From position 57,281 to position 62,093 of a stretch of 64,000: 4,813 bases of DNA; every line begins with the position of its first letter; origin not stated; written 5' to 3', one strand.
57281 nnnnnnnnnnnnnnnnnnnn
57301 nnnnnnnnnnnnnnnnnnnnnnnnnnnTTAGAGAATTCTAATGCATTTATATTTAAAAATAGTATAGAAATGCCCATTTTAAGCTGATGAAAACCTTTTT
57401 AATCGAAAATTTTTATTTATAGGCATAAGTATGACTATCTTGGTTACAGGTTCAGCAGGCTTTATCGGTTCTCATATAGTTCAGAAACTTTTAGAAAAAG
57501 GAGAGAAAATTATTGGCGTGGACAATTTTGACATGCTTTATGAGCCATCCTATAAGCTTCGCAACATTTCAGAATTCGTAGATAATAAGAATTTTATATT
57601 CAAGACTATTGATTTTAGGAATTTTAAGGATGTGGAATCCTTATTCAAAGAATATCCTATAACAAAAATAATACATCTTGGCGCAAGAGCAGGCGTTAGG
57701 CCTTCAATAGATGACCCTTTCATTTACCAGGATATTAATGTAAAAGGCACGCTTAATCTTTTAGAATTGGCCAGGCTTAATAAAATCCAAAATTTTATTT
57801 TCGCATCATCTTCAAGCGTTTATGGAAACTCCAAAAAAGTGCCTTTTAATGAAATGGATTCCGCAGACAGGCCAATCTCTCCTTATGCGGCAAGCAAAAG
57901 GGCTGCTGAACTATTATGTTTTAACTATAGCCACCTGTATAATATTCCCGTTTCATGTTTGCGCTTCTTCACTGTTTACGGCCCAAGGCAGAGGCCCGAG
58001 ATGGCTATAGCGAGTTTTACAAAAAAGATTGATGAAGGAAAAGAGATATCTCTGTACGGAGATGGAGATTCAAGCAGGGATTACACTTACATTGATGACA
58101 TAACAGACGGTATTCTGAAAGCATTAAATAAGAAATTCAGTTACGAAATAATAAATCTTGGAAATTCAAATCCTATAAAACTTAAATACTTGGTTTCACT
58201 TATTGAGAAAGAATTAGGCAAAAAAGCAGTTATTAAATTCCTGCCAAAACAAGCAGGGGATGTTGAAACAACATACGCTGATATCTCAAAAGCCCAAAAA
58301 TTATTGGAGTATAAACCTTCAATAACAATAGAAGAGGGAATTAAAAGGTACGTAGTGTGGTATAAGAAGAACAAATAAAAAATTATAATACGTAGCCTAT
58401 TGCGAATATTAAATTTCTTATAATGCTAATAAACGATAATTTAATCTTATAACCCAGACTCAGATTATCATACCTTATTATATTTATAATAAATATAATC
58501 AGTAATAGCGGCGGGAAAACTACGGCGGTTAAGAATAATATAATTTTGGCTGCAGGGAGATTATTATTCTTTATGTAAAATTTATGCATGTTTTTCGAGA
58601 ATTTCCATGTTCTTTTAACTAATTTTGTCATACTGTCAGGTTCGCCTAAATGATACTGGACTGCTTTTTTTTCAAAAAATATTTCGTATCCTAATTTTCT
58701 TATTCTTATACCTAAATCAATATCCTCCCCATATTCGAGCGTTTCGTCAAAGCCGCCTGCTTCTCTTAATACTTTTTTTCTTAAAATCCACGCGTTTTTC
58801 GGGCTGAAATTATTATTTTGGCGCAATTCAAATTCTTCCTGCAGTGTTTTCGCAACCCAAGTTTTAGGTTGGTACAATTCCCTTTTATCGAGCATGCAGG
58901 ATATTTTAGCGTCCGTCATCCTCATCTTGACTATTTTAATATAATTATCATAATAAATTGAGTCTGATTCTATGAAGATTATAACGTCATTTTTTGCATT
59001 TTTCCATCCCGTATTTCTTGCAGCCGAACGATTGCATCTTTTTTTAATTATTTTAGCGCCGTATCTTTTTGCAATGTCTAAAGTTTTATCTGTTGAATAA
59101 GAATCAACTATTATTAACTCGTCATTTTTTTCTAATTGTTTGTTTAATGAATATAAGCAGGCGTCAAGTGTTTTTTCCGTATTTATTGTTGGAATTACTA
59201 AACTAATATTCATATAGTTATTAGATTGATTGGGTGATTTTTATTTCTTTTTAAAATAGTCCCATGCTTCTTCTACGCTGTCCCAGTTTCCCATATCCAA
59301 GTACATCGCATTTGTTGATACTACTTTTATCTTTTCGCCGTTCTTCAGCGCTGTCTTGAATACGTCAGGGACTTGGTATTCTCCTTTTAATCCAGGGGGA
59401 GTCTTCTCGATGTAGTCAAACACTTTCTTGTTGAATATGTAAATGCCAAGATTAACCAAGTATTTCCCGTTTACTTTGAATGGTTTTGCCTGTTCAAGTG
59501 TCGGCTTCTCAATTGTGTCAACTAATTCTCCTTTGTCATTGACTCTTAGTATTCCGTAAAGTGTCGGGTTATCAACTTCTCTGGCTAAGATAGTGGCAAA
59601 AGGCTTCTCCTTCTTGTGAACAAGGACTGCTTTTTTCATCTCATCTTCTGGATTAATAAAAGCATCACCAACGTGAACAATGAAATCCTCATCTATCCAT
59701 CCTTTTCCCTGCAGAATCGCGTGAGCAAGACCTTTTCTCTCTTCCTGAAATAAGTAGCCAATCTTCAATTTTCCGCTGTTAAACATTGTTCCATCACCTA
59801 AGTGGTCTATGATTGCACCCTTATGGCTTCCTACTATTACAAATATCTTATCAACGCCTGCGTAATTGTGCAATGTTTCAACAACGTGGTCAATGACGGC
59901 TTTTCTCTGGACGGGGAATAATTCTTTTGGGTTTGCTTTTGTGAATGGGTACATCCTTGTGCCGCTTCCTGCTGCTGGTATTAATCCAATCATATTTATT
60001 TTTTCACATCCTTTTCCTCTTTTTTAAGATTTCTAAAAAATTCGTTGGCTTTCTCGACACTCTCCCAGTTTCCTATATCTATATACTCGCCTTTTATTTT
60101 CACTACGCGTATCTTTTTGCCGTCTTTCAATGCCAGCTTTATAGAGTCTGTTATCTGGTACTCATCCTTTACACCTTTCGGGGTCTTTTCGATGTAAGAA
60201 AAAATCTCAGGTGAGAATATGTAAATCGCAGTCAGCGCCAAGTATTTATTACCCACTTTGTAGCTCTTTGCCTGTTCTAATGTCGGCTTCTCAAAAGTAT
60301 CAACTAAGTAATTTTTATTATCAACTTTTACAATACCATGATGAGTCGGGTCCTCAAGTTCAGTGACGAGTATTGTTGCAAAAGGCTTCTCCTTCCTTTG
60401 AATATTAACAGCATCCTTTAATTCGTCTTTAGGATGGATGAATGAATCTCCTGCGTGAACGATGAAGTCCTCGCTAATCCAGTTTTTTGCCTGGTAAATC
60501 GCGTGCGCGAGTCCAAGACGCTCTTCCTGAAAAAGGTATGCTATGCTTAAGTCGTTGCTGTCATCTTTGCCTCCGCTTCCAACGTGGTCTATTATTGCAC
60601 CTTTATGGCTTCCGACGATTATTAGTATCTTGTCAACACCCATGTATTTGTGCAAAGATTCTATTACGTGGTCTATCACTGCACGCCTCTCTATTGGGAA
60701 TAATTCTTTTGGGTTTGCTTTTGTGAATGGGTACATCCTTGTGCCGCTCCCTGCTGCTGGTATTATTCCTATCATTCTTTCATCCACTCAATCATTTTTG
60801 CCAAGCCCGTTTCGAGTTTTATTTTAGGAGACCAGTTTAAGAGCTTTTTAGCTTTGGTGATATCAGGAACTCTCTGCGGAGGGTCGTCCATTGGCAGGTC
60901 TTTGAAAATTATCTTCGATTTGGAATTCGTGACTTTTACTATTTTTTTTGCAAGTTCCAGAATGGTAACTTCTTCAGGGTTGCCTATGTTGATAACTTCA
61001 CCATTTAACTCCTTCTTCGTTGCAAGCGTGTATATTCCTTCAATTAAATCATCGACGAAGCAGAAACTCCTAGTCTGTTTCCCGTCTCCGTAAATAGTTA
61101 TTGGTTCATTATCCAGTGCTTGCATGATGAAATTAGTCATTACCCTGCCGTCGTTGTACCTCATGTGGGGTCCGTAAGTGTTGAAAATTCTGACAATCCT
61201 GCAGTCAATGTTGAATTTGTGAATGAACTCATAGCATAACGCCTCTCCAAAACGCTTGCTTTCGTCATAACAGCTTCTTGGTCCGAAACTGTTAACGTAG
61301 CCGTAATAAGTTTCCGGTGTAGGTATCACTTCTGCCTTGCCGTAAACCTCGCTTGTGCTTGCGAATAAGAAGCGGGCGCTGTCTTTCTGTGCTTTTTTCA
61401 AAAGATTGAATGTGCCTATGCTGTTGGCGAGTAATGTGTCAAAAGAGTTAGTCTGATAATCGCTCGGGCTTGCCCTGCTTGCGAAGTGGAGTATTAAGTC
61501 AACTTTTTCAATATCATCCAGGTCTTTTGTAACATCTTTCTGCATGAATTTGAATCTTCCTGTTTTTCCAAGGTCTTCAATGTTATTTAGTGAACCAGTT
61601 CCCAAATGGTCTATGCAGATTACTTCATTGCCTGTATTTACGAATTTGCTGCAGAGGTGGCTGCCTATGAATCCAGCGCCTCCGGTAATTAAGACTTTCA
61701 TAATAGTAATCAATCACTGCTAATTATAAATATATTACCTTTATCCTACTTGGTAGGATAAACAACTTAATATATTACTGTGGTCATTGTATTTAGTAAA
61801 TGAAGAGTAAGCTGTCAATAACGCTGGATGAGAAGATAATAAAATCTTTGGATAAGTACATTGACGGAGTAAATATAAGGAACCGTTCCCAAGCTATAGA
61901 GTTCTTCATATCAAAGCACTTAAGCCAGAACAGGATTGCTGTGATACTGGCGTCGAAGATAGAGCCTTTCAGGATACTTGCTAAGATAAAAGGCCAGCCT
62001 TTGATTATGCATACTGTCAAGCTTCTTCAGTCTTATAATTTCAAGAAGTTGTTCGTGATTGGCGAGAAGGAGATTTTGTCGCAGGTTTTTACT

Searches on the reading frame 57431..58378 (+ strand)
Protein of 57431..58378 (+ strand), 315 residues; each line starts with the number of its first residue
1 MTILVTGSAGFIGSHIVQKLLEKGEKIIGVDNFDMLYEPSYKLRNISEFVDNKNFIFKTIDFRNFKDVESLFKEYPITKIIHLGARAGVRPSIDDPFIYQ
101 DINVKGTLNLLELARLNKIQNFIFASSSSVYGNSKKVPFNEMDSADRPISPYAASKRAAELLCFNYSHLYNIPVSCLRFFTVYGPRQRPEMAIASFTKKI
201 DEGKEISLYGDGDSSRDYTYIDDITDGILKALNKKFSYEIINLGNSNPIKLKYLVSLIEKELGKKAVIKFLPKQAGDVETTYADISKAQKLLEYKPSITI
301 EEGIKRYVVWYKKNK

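Call 7: search_protein_families(library=pfam, proteins=[window:57431-58378:+], max_evalue=0.01)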
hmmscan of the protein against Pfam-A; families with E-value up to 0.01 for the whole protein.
window:57431-58378:+ (315 aa): 10 families
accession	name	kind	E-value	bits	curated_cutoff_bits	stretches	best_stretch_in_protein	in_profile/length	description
PF16363.11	GDP_Man_Dehyd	-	2.5e-65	221.6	27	1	4-306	1-331/332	GDP-mannose 4,6 dehydratase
PF01370.27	Epimerase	-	1.3e-61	208.6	20.9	1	3-244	1-240/240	NAD dependent epimerase/dehydratase family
PF01073.25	3Beta_HSD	-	8.4e-23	81.2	22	1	4-231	1-228/280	3-beta hydroxysteroid dehydrogenase/isomerase family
PF04321.23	RmlD_sub_bind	-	1.2e-14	54.5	27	1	1-237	1-202/287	RmlD substrate binding domain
PF02719.21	Polysacc_synt_2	-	1.4e-14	54.4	20.2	1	3-263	1-248/293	Polysaccharide biosynthesis protein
PF07993.18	NAD_binding_4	-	5e-14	52.5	20.1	2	77-188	89-210/258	Male sterility protein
PF13460.12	NAD_binding_10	-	4.7e-05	23.8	27.2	1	7-161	1-129/184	NAD(P)H-binding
PF08659.16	KR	-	0.00024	21.5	22.6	0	2-28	2-28/180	KR domain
PF00106.31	adh_short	-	0.00095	19.1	26.6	1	2-75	2-71/195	short chain dehydrogenase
PF05368.20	NmrA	-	0.0038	17.3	27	0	2-27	4-29/298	NmrA-like family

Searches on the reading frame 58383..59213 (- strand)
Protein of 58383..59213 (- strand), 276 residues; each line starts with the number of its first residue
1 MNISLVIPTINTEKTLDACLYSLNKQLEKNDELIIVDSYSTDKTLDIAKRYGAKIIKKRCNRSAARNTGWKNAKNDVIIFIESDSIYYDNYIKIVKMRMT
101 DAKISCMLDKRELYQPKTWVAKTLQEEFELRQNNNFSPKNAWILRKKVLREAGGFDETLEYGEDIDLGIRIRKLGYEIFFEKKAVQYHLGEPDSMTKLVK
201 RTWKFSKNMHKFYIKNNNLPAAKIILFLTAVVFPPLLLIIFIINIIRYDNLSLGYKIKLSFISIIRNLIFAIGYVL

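Call 7: search_protein_families(library=pfam, proteins=[window:58383-59213:-], max_evalue=0.01)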
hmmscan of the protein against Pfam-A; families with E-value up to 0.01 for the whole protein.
window:58383-59213:- (276 aa): 5 families
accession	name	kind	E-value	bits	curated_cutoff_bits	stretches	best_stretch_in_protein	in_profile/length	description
PF00535.33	Glycos_transf_2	-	2.1e-24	86.8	23.3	1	4-127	1-131/168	Glycosyl transferase family 2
PF13641.12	Glyco_tranf_2_3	-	2.6e-13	51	27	1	3-201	3-223/230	Glycosyltransferase like family 2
PF10111.15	Glyco_tranf_2_2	-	4.2e-12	46.6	27.3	1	4-185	1-211/276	Glycosyltransferase like family 2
PF13632.12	Glyco_trans_2_3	-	6.5e-06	26.5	27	1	143-247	78-182/198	Glycosyl transferase family group 2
PF13506.12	Glyco_transf_21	-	0.00012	22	21.7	1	67-207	23-174/174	Glycosyl transferase family 21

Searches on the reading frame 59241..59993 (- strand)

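Call 7: search_protein_families(library=pfam, proteins=[window:59241-59993:-], max_evalue=0.01)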
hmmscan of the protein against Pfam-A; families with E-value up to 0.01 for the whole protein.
window:59241-59993:- (250 aa): 3 families
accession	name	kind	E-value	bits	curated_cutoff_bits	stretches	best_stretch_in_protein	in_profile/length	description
PF00483.29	NTP_transferase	-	1.7e-39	136.3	21.2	1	3-244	2-239/245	Nucleotidyl transferase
PF01128.25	IspD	-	3.2e-07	30.8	27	1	2-169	2-155/221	2-C-methyl-D-erythritol 4-phosphate cytidylyltransferase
PF12804.13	NTP_transf_3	-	2.6e-06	28.2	27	1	3-64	1-57/160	MobA-like NTP transferase domain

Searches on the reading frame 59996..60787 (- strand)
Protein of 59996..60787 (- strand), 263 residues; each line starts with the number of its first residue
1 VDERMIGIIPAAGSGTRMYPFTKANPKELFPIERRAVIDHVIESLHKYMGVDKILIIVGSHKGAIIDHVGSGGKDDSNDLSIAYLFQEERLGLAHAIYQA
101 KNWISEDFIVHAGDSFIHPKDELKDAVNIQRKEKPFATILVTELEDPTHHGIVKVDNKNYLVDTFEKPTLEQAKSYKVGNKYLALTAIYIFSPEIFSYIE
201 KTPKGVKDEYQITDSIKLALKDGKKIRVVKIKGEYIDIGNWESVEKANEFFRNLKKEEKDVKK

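Call 7: search_protein_families(library=pfam, proteins=[window:59996-60787:-], max_evalue=0.01)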
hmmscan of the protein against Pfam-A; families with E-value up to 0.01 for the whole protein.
window:59996-60787:- (263 aa): 3 families
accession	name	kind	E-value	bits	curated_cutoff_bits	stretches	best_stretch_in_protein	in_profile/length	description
PF00483.29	NTP_transferase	-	8.2e-37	127.5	21.2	1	7-251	2-242/245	Nucleotidyl transferase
PF01128.25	IspD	-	9.7e-09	35.7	27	1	6-175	2-157/221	2-C-methyl-D-erythritol 4-phosphate cytidylyltransferase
PF12804.13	NTP_transf_3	-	4.5e-06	27.4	27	1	7-121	1-102/160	MobA-like NTP transferase domain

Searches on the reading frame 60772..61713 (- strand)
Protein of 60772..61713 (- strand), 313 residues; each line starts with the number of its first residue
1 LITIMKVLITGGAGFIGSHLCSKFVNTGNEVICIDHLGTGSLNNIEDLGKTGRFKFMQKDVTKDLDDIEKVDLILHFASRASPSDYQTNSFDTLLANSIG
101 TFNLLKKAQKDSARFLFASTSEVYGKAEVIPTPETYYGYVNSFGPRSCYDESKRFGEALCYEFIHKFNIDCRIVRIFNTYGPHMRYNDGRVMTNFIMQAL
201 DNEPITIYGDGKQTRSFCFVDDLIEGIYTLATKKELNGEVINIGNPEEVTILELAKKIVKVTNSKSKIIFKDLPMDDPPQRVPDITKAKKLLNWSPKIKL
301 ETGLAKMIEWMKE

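Call 7: search_protein_families(library=pfam, proteins=[window:60772-61713:-], max_evalue=0.01)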
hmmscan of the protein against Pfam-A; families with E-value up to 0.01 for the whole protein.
window:60772-61713:- (313 aa): 7 families
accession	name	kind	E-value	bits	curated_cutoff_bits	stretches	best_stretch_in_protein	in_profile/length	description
PF01370.27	Epimerase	-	1.8e-53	181.8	20.9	1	7-244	1-240/240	NAD dependent epimerase/dehydratase family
PF16363.11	GDP_Man_Dehyd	-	1.2e-51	176.6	27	1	8-307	1-332/332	GDP-mannose 4,6 dehydratase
PF04321.23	RmlD_sub_bind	-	7.4e-13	48.6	27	1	5-267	1-236/287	RmlD substrate binding domain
PF01073.25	3Beta_HSD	-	1.3e-12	47.7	22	1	8-162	1-159/280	3-beta hydroxysteroid dehydrogenase/isomerase family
PF02719.21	Polysacc_synt_2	-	1.1e-09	38.4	20.2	1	7-120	1-128/293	Polysaccharide biosynthesis protein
PF07993.18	NAD_binding_4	-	1.6e-07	31.2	20.1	1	68-181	86-209/258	Male sterility protein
PF00106.31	adh_short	-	0.00012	22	26.6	1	7-70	3-66/195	short chain dehydrogenase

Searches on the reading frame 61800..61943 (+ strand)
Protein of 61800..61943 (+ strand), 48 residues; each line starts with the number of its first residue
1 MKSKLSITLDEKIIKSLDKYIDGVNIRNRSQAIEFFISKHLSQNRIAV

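Call 53: search_solved_structures(query=A4, max_evalue=1, show_alignments=3)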
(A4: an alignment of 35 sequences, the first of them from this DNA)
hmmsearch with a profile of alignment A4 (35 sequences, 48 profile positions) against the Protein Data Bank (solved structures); distinct sequences matched with E-value up to 1: 8.
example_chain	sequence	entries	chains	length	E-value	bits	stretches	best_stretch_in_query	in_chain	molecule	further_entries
1q5v_A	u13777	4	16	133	0.00037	23.4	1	3-46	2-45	Nickel responsive regulator | Nickel-responsive regulator | Nickel-responsive regulatory protein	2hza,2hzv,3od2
8u12_A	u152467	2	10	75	0.00065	22.7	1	1-39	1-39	Antitoxin Rv0298 | Antitoxin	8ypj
2bj1_A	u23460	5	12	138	0.0017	21.3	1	4-40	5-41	NICKEL RESPONSIVE REGULATOR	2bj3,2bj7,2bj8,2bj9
1b01_A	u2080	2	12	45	0.036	17.1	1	1-20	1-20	TRANSCRIPTIONAL REPRESSOR COPG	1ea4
2cpg_A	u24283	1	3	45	0.037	17.1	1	1-20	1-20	TRANSCRIPTIONAL REPRESSOR COPG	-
4p78_A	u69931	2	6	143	0.2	14.7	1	5-40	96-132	HicB3 antitoxin | Antitoxin HicB3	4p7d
1w26_A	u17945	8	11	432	0.89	12.6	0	25-39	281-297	TRIGGER FACTOR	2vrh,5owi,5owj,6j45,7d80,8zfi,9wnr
2mlx_A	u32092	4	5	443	0.94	12.5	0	25-39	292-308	Trigger factor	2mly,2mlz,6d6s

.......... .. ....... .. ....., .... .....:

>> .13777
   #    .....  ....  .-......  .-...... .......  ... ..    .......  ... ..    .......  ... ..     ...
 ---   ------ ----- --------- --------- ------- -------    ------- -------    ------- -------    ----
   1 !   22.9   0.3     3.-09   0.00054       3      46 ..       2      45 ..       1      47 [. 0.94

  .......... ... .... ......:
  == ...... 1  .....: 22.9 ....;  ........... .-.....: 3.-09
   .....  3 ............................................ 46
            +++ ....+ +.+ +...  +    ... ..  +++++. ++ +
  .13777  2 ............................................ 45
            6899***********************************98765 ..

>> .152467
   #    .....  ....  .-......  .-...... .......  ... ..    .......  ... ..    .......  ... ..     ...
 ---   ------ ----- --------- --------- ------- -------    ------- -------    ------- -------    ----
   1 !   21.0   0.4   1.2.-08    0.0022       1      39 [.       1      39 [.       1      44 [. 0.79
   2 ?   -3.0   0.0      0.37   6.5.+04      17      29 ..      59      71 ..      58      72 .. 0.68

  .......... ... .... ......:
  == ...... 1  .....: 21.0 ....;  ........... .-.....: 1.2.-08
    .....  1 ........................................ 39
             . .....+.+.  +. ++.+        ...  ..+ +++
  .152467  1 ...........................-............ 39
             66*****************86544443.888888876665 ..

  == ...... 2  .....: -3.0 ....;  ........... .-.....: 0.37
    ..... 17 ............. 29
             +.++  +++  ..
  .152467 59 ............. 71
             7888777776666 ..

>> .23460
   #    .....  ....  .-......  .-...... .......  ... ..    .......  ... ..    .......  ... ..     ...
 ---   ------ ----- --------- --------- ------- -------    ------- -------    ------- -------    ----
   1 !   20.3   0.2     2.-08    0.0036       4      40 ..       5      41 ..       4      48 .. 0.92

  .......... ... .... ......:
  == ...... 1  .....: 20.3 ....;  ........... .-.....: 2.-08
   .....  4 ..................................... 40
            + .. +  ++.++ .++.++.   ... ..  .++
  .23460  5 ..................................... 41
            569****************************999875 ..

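Call 54: search_protein_families(library=pfam, alignment_id=A4, max_evalue=0.1)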
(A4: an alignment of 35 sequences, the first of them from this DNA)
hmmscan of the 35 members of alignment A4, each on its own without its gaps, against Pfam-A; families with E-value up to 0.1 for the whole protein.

A. member 1, seq(48 aa): 2 families
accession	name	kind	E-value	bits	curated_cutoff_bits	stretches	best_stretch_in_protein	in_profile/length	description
PF01402.27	RHH_1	-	0.00035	20.9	20.5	1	5-39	2-35/39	Ribbon-helix-helix protein, copG family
PF19891.5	DUF6364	-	0.00052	20.9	27.3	1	1-39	1-38/70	Family of unknown function (DUF6364)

B. families by the number of members that match (of 35 scanned): 7 families
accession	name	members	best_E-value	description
PF01402.27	RHH_1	31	5.7e-06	Ribbon-helix-helix protein, copG family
PF15919.11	HicB_lk_antitox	16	0.011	HicB_like antitoxin of bacterial toxin-antitoxin system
PF23434.1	DUF7120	7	0.0051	Family of unknown function (DUF7120)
PF17723.7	RHH_8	6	0.00041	Ribbon-Helix-Helix transcriptional regulator family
PF19891.5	DUF6364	3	0.00052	Family of unknown function (DUF6364)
PF17760.6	UvrA_inter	1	0.022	UvrA interaction domain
PF18503.7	RPN6_C_helix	1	0.06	26S proteasome subunit RPN6 C-terminal helix domain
